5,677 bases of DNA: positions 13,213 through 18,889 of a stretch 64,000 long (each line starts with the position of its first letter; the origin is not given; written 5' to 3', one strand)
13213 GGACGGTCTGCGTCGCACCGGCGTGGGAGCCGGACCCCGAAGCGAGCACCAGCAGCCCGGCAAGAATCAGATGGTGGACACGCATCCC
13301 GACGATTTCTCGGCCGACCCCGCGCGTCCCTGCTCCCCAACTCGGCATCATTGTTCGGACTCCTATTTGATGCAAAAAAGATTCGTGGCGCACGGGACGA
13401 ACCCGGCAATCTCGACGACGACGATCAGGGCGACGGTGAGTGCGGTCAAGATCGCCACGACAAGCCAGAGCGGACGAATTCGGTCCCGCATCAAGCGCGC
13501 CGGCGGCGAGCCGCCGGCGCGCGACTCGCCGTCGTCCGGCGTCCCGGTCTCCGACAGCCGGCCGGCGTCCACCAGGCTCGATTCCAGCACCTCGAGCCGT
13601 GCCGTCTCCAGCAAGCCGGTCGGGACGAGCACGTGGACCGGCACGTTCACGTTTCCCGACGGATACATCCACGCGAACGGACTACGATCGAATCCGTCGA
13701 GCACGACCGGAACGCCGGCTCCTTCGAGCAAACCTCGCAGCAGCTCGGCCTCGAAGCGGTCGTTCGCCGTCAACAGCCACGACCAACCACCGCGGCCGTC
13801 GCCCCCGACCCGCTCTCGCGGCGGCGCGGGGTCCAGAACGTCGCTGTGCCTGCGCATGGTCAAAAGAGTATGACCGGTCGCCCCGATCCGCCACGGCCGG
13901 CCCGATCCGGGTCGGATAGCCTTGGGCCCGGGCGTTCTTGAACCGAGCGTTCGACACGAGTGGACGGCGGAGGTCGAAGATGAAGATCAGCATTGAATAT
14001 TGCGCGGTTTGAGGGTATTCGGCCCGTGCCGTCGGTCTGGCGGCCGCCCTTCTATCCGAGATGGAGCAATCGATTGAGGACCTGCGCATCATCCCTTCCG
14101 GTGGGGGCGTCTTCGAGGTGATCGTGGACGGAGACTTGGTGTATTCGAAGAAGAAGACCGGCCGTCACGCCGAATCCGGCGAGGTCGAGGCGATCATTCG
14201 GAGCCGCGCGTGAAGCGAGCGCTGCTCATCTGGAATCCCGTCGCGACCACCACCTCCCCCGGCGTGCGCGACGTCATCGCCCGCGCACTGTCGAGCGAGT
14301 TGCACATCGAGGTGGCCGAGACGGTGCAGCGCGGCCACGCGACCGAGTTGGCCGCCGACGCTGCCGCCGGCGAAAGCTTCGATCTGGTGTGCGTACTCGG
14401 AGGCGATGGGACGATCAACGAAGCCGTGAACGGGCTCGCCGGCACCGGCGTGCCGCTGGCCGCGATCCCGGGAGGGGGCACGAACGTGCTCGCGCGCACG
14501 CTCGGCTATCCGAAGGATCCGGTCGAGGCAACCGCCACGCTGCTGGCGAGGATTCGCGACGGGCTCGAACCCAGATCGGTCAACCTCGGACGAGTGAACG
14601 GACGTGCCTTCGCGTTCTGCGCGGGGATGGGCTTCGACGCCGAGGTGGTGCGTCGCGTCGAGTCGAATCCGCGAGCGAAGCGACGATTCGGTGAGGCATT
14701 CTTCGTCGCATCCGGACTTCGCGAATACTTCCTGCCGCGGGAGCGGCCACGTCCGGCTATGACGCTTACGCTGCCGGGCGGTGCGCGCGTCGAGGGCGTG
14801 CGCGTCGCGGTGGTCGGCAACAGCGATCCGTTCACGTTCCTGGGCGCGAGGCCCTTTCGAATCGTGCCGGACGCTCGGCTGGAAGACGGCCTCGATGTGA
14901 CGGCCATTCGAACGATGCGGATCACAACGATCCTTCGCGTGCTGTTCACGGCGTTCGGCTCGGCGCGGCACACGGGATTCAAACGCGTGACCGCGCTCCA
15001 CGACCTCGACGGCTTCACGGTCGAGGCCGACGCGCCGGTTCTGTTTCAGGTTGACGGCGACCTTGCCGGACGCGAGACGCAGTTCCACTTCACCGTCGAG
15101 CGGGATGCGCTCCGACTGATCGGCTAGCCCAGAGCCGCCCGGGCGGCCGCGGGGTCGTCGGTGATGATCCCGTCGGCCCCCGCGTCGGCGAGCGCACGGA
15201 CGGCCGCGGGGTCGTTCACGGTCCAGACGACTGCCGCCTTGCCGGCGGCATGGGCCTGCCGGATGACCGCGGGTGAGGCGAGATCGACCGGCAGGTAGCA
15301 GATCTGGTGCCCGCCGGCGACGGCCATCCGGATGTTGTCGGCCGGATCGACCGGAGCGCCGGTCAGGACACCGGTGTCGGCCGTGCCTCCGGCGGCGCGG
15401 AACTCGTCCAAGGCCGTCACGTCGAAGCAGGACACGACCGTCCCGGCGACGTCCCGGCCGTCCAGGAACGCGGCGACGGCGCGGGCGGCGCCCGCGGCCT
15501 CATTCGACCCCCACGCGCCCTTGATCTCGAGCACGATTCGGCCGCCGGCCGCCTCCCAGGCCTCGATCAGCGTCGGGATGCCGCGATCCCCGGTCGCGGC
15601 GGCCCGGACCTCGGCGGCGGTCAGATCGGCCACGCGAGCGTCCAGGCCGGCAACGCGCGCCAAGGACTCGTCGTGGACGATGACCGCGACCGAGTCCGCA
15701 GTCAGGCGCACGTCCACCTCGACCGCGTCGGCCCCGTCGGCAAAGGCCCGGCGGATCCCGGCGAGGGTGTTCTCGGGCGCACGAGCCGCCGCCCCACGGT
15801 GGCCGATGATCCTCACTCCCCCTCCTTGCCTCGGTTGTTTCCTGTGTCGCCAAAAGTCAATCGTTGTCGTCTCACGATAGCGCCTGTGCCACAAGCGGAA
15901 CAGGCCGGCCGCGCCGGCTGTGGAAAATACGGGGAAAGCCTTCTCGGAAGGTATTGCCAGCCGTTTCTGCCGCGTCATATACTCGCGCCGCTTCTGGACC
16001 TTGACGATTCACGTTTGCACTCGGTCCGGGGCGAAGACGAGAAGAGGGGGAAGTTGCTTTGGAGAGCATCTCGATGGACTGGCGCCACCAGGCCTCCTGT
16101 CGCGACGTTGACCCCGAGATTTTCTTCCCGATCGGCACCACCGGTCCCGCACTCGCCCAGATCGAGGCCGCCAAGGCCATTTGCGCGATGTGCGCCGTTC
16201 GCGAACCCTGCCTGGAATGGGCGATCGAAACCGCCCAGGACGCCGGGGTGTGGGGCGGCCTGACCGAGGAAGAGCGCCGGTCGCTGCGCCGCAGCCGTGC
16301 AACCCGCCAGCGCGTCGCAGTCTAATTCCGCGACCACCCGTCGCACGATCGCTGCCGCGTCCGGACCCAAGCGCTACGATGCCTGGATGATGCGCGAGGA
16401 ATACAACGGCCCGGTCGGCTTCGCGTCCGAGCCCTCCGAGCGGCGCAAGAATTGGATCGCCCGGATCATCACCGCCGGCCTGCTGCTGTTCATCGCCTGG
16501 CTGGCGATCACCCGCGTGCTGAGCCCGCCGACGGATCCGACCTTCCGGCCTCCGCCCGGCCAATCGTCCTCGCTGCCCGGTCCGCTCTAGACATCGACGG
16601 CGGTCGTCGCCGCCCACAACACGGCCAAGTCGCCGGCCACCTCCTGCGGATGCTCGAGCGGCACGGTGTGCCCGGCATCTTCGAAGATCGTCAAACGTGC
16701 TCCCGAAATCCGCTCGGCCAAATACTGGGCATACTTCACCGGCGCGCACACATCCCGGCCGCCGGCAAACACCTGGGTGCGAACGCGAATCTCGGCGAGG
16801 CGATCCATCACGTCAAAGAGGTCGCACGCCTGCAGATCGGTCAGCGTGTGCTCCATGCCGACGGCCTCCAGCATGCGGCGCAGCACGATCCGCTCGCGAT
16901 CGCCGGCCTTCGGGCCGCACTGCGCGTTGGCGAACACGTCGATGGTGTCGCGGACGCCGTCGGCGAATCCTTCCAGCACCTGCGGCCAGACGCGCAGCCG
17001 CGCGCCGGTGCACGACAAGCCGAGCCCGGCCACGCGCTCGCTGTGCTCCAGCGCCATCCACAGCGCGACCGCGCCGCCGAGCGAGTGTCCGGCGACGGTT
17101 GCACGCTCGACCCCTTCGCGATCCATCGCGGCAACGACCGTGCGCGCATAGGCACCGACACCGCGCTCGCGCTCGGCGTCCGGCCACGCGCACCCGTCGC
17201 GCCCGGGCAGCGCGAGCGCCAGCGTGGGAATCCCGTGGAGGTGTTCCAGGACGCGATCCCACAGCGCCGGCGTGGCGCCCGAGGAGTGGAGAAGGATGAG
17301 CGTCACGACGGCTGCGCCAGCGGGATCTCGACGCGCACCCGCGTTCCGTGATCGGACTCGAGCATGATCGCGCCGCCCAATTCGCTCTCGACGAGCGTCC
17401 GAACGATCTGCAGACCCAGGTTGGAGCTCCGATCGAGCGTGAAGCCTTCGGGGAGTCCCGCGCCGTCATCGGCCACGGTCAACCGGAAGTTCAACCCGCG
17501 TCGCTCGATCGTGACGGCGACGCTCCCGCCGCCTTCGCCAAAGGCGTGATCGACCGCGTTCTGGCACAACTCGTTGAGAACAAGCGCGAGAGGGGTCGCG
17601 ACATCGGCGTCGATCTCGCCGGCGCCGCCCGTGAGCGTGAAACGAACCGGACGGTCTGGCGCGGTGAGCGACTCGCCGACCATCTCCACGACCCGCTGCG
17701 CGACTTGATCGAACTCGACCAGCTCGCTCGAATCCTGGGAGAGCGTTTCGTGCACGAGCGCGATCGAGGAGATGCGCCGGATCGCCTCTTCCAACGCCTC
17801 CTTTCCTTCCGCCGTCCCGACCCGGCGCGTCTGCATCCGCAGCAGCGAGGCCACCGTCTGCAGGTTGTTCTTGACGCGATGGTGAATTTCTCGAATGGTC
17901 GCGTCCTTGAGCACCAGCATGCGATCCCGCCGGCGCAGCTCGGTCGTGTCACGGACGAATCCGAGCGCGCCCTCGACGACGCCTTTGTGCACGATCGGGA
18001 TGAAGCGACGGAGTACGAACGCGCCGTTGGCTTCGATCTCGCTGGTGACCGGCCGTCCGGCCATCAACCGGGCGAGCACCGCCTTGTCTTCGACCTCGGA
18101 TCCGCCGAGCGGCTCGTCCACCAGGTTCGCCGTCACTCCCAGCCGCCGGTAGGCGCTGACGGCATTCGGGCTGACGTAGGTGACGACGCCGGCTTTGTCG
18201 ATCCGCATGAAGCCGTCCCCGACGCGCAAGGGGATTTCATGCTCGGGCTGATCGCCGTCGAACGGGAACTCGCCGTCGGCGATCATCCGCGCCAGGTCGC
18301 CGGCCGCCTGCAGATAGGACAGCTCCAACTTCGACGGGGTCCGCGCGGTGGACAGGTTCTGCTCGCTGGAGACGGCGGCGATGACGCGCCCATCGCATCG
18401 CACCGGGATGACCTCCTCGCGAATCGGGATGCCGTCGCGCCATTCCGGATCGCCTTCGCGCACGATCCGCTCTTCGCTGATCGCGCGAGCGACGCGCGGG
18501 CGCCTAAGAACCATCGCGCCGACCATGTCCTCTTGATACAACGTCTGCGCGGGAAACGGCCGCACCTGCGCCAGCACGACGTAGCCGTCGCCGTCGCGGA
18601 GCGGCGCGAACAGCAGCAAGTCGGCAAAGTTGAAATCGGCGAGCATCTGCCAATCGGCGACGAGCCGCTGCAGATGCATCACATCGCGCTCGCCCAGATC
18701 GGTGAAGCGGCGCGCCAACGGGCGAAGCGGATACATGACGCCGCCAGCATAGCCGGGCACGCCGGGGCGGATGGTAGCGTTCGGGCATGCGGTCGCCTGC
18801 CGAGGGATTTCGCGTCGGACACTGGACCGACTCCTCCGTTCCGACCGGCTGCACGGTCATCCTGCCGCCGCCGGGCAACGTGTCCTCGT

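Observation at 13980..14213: Unlisted SelW/Rdx-family selenoprotein gene with in-frame UGA and SECIS-like hairpin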

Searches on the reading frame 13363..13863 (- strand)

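Call 59: search_protein_families(library=pfam, proteins=[window:13363-13863:-], max_evalue=0.001)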
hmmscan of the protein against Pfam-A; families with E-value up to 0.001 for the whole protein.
window:13363-13863:- (166 aa): 1 family
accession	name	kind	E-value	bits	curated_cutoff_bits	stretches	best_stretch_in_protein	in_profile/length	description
PF09413.15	DUF2007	-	0.00016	22.2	25.7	1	30-58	4-32/66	Putative prokaryotic signal transducing protein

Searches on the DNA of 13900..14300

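Call 53: search_rna_families(source=window, start=13900, end=14300, threshold=evalue, max_evalue=10)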
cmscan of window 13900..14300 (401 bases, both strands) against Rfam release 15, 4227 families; matches with E-value up to 10: 0.
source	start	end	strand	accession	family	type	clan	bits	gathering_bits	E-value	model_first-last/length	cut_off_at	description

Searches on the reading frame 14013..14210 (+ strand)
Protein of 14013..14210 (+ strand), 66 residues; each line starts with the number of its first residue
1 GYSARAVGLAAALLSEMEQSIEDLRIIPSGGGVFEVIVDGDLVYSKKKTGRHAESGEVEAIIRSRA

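Call 24: find_related_loci(query=A2, collection=metagenome_contigs, flank=10000)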
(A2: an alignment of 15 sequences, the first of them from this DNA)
Query A2 (66 aa) in metagenome_contigs; peptide patterns used: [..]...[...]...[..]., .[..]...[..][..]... (x = any residue, [..] = any of these).
599 stretches matched a pattern (row limit reached: there are more); 530 encode a relative of the query (tblastn E <= 1e-3); the best 80 are kept; 80 distinct loci.
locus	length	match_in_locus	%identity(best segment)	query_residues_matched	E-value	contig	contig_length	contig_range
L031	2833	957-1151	65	1-65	5e-24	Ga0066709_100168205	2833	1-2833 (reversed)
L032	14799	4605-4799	63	1-65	5e-24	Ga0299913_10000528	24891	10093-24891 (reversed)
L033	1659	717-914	61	1-66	6e-24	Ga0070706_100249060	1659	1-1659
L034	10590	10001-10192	64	1-64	8e-24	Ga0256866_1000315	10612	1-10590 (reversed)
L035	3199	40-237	64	1-66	9e-24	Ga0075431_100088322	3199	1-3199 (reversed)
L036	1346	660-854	68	1-65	2e-23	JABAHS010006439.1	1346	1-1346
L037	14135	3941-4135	60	1-65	6e-23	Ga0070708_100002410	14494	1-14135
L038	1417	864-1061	58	1-66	5e-23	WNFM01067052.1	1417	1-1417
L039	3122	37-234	64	1-66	9e-23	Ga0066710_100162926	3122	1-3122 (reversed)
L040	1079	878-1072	65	1-65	5e-23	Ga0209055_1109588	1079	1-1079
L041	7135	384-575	64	1-64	2e-22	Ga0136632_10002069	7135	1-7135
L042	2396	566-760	55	2-66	2e-22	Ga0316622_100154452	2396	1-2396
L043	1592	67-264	61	1-66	2e-22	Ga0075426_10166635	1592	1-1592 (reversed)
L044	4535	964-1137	66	1-58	7e-22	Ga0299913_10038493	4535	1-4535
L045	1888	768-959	63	1-64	9e-22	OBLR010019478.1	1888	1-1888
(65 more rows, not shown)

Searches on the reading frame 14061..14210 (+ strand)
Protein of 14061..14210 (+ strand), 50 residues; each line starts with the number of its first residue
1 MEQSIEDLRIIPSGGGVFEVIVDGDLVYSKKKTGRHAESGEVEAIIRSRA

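Call 4: search_protein_families(library=pfam, proteins=[window:14061-14210:+], max_evalue=1)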
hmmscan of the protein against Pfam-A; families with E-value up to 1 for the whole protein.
seq(50 aa): 1 family
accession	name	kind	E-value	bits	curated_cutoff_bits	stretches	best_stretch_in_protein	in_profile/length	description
PF10262.15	Rdx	-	1.2e-09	38.6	22.6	1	3-47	29-73/74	Rdx family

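Call 15: find_encoding_contigs(protein=window:14061-14210:+, flank=10000, max_places=4)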
Protein seq(50 aa) (50 aa): 4 contigs read that carry it; 4 places shown.
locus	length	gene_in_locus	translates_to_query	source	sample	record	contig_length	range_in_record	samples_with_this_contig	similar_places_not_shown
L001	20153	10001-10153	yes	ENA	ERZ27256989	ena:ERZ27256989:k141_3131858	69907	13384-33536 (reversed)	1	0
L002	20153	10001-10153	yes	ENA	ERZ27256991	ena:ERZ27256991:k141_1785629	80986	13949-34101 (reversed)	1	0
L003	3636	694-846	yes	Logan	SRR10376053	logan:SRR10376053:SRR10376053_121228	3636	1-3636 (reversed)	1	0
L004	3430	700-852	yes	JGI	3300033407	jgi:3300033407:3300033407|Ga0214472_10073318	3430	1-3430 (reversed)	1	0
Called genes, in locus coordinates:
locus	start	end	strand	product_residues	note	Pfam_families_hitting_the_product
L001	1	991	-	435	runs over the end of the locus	-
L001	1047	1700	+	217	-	PF00535:Glycos_transf_2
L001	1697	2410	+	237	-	PF09837:DUF2064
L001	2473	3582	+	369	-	PF00174:Oxidored_molyb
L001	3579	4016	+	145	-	-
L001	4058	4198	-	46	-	-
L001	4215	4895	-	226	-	PF00072:Response_reg, PF00486:Trans_reg_C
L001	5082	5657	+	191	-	PF00376:MerR (weak), PF13411:MerR_1 (weak)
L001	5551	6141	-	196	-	PF00881:Nitroreductase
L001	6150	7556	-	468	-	-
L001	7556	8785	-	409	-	PF07610:DUF1573 (faint), PF12371:TMEM131_like_N, PF15780:ASH (faint), PF22073:Cep192_D4 (faint), PF22544:HYDIN_VesB_CFA65-like_Ig (weak)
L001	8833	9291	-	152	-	-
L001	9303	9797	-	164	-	-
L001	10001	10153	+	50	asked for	PF10262:Rdx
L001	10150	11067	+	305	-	PF00781:DAGK_cat, PF01513:NAD_kinase (weak), PF19279:YegS_C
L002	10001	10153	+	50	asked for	PF10262:Rdx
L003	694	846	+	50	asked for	PF10262:Rdx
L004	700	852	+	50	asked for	PF10262:Rdx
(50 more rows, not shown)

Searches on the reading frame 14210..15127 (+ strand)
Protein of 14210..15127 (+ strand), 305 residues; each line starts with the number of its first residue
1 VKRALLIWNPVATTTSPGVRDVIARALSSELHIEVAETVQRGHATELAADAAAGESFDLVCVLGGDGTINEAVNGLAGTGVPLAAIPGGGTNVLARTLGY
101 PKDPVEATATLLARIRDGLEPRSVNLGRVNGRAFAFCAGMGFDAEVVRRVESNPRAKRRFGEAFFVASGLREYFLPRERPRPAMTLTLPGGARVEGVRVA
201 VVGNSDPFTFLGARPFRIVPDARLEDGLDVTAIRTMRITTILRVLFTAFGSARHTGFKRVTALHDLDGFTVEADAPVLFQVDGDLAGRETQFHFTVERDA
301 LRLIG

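Call 4: search_protein_families(library=pfam, proteins=[window:14210-15127:+], max_evalue=1)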
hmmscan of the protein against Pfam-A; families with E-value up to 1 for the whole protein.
window:14210-15127:+ (305 aa): 3 families
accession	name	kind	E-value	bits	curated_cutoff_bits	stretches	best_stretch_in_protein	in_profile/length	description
PF00781.29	DAGK_cat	-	1.5e-23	83.2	23.6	1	3-114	1-115/125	Diacylglycerol kinase catalytic domain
PF19279.4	YegS_C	-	3.7e-08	33.7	27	1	140-304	5-157/158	YegS C-terminal NAD kinase beta sandwich-like domain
PF01513.26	NAD_kinase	-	1e-07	32.7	25.5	1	39-103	57-114/130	ATP-NAD kinase N-terminal domain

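Call 5: search_protein_families(library=ncbifam, proteins=[window:14210-15127:+], max_evalue=1)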
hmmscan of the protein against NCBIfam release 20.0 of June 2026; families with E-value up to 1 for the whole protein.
window:14210-15127:+ (305 aa): 20 families
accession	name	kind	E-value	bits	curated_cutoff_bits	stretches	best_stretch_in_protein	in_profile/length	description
NF009604.0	PRK13057.1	equivalog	5.7e-34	117.4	274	1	2-303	9-292/302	lipid kinase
NF002033.0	PRK00861.1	subfamily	7.9e-28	97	293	1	2-290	12-290/328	putative lipid kinase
TIGR00147.1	TIGR00147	subfamily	8.1e-25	87.4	118.65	1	1-302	1-291/296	YegS/Rv2252/BmrU family lipid kinase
NF009603.0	PRK13055.1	subfamily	5.7e-23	81.4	342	1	1-287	2-282/335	diacylglycerol kinase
NF040993.1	MamU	equivalog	2e-21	76.7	400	1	16-171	19-168/296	lipid kinase MamU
NF009025.0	PRK12361.1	equivalog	8.8e-20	70.4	505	1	2-301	242-535/546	hypothetical protein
NF009874.0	PRK13337.1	equivalog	9.1e-19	67.5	385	1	1-289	2-278/305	diacylglycerol kinase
NF009602.0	PRK13054.1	equivalog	9.2e-18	64.4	284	1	3-303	5-290/301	lipid kinase YegS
NF008882.0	PRK11914.1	equivalog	1.8e-15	56.9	302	1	33-264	40-264/306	diacylglycerol kinase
NF009605.0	PRK13059.1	equivalog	2.4e-15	56.3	313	2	1-170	1-165/295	putative lipid kinase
TIGR03702.1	lip_kinase_YegS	equivalog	6.7e-13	48.4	387.45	1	13-303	10-286/295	lipid kinase YegS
NF002731.0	PRK02645.1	equivalog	3e-05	23.6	312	1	52-91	53-92/305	NAD(+) kinase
NF002892.0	PRK03372.1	equivalog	0.00084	18.7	299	1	25-87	38-100/312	NAD kinase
NF002306.0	PRK01231.1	equivalog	0.0012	18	316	1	31-89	42-99/299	NAD(+) kinase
NF002732.0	PRK02649.1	equivalog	0.0028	17.2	348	1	53-96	65-108/305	NAD(+) kinase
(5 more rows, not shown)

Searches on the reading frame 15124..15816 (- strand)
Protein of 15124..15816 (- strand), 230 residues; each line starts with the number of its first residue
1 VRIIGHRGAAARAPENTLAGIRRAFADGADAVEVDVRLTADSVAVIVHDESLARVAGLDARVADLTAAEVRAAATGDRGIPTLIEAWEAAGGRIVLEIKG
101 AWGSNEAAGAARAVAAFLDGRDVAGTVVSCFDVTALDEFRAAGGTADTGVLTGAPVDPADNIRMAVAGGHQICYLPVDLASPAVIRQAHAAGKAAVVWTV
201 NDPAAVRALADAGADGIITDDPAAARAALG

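Call 59: search_protein_families(library=pfam, proteins=[window:15124-15816:-], max_evalue=0.001)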
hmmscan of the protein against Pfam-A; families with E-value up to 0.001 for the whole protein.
window:15124-15816:- (230 aa): 2 families
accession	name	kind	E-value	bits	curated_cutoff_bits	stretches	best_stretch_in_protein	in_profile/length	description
PF03009.23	GDPD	-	1e-39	137.6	23.6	1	6-223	1-243/244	Glycerophosphoryl diester phosphodiesterase family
PF13653.12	GDPD_2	-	1.6e-08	35.2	27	1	196-223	3-30/30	Glycerophosphoryl diester phosphodiesterase family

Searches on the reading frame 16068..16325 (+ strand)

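Call 59: search_protein_families(library=pfam, proteins=[window:16068-16325:+], max_evalue=0.001)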
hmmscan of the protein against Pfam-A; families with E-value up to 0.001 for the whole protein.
window:16068-16325:+ (85 aa): 1 family
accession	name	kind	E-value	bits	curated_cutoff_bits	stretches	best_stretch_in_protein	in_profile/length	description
PF02467.21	Whib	-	2.9e-26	92.2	23.6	1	5-73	1-65/65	Transcription factor WhiB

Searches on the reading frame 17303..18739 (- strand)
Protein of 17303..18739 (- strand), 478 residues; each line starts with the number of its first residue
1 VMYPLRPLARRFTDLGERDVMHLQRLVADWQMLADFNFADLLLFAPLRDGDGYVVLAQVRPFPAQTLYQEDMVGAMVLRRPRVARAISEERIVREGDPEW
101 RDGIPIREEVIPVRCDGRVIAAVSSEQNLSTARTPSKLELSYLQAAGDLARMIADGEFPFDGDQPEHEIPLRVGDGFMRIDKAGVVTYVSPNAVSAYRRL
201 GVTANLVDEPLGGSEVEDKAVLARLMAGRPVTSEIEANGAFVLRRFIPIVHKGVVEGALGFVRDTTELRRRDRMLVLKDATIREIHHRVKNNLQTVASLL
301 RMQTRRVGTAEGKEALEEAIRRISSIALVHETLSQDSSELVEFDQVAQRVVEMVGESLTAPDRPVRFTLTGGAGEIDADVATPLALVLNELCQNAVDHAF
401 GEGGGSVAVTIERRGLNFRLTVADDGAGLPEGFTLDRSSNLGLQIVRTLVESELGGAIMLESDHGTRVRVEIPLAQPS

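Call 59: search_protein_families(library=pfam, proteins=[window:17303-18739:-], max_evalue=0.001)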
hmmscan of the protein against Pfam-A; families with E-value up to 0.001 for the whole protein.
window:17303-18739:- (478 aa): 5 families
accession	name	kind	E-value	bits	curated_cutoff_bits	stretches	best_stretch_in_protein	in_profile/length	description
PF12282.15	GAF_PdtaS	-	3.2e-47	160.5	23.7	1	5-146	1-145/145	Histidine kinase PdtaS, GAF domain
PF07568.18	HisKA_2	-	2.1e-23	82.6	22.3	1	284-355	1-73/76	Histidine kinase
PF02518.31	HATPase_c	-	5.4e-15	56.2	26.4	1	381-475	3-110/111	Histidine kinase-, DNA gyrase B-, and HSP90-like ATPase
PF07536.20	HWE_HK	-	1e-10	42.6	22.8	1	284-356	1-71/83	HWE histidine kinase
PF13581.12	HATPase_c_2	-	2.7e-08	34.3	27.4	1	375-452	23-111/127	Histidine kinase-like ATPase domain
